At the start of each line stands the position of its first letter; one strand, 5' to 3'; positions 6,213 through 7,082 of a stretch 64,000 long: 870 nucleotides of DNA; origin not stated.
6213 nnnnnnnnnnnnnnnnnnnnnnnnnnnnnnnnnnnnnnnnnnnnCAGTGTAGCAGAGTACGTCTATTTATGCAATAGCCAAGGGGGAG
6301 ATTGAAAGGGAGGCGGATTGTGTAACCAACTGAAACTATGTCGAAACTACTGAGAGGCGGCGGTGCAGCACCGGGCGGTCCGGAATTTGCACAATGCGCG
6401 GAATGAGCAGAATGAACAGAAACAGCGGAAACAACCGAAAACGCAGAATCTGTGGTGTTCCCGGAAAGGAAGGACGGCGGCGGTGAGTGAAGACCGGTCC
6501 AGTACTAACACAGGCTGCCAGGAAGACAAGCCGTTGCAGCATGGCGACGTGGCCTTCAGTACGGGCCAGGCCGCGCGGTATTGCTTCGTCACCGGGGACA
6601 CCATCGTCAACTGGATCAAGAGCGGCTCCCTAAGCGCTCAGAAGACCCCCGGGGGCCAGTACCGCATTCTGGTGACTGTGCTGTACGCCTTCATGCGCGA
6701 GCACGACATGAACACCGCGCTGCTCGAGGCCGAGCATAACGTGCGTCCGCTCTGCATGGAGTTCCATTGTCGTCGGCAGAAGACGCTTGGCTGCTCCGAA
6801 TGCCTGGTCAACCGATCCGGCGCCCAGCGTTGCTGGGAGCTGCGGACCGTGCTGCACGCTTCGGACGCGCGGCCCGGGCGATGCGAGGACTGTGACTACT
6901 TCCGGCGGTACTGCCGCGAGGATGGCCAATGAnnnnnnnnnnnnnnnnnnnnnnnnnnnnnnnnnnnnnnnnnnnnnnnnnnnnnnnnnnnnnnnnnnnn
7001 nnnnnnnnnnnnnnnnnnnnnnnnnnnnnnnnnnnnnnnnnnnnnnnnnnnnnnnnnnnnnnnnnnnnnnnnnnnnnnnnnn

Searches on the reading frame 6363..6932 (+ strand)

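Call 30: search_protein_families(library=pfam, proteins=[window:6363-6932:+], max_evalue=0.001)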
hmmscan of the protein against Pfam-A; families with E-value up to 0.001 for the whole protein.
window:6363-6932:+ (189 aa): 1 family
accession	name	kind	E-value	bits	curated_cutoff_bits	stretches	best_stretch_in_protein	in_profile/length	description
PF12728.13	HTH_17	-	2.3e-05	25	27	1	65-114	2-50/51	Helix-turn-helix domain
